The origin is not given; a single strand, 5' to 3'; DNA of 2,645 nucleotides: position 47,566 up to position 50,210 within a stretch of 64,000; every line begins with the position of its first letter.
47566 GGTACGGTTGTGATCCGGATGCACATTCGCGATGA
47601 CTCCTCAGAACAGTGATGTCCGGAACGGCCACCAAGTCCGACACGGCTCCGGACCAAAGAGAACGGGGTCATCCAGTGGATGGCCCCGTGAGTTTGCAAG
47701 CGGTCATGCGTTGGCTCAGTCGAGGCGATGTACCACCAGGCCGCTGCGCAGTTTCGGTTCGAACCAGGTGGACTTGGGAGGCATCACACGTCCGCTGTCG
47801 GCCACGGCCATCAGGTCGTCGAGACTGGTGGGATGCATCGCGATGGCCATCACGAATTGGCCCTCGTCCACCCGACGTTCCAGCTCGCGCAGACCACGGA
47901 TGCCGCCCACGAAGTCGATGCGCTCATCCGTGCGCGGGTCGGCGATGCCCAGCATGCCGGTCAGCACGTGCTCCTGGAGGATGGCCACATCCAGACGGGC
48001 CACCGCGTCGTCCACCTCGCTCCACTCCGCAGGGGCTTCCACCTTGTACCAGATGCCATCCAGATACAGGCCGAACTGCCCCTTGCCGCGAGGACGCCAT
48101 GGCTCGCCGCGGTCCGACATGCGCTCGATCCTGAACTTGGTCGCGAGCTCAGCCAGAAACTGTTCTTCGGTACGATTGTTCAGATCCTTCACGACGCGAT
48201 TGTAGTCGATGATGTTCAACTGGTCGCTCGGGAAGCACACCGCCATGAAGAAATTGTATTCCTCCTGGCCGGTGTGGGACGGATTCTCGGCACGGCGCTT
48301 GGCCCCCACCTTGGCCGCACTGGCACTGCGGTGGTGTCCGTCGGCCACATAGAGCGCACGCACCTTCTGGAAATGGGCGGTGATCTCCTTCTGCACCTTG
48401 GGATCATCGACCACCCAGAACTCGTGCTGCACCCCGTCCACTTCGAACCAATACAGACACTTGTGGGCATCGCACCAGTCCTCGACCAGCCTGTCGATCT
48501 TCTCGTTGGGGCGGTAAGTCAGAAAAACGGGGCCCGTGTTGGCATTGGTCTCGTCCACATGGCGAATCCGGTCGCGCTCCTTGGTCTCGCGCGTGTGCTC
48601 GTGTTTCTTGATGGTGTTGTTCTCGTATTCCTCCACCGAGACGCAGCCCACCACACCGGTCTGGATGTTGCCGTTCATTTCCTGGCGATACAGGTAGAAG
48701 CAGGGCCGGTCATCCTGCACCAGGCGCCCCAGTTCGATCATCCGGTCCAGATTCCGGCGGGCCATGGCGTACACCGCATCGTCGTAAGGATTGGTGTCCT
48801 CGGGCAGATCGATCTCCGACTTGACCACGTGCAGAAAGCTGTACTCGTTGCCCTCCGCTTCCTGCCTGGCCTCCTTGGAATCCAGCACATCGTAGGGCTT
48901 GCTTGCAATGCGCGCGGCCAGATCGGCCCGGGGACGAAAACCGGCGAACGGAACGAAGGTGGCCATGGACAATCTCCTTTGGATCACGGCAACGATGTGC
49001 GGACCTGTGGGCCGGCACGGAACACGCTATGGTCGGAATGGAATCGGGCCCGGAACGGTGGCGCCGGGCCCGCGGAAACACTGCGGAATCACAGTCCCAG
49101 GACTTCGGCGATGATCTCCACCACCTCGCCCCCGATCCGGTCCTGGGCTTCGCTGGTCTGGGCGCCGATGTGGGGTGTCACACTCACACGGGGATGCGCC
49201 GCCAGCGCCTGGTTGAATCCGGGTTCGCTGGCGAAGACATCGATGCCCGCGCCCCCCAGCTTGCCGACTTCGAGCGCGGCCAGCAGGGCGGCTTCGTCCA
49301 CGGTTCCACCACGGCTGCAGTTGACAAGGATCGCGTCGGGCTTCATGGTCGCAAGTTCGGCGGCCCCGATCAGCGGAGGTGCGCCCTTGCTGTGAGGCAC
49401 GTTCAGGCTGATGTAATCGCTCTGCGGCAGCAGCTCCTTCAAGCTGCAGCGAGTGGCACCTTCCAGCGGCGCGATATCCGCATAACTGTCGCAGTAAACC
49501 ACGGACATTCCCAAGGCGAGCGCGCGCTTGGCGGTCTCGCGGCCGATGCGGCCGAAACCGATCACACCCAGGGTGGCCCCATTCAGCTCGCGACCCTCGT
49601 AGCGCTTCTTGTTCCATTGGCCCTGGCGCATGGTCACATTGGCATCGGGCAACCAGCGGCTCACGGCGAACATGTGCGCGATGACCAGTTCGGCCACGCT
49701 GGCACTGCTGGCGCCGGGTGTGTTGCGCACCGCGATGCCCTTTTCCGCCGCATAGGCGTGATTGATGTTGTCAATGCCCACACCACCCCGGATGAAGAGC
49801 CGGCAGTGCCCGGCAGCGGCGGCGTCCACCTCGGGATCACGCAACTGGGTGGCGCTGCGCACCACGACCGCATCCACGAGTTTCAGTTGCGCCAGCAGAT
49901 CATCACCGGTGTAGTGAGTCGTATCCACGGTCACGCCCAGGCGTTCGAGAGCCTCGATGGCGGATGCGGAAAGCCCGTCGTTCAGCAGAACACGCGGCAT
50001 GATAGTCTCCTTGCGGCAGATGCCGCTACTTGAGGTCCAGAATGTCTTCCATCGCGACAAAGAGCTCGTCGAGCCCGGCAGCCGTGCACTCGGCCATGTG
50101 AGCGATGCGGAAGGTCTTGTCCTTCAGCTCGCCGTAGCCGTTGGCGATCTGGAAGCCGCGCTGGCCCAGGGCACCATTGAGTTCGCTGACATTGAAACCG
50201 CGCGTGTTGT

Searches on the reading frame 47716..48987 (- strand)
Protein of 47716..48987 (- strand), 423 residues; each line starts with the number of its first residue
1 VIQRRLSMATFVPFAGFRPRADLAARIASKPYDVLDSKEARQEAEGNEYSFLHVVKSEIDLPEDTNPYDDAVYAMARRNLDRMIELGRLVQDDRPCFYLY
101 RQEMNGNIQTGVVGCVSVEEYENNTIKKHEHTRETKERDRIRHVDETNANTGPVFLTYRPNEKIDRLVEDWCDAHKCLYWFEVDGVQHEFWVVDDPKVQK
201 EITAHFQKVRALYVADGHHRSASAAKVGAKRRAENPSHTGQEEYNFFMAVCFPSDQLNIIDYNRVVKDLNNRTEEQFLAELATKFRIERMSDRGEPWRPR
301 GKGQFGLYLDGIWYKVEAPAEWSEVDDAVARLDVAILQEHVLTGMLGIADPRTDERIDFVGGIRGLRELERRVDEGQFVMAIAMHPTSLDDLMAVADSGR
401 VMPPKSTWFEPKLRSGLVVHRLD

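Call 10: search_protein_families(library=pfam, proteins=[window:47716-48987:-], max_evalue=0.01)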
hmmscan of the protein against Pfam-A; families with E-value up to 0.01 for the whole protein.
window:47716-48987:- (423 aa): 1 family
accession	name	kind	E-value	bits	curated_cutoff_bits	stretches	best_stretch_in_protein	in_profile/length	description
PF06245.16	DUF1015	-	2e-116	388.9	25.8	1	12-334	2-324/325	Protein of unknown function (DUF1015)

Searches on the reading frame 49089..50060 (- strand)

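Call 10: search_protein_families(library=pfam, proteins=[window:49089-50060:-], max_evalue=0.01)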
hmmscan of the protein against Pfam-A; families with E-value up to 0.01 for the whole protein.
window:49089-50060:- (323 aa): 3 families
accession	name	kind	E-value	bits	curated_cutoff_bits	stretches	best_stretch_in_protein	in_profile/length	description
PF02826.25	2-Hacid_dh_C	-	1.7e-54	184.4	25.1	1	127-299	1-178/178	D-isomer specific 2-hydroxyacid dehydrogenase, NAD binding domain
PF00389.36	2-Hacid_dh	-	8.8e-21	74.4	24.6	1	25-320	2-123/134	D-isomer specific 2-hydroxyacid dehydrogenase, catalytic domain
PF01262.27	AlaDh_PNT_C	-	0.0007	19.5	23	0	161-255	28-137/214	Alanine dehydrogenase/PNT, C-terminal domain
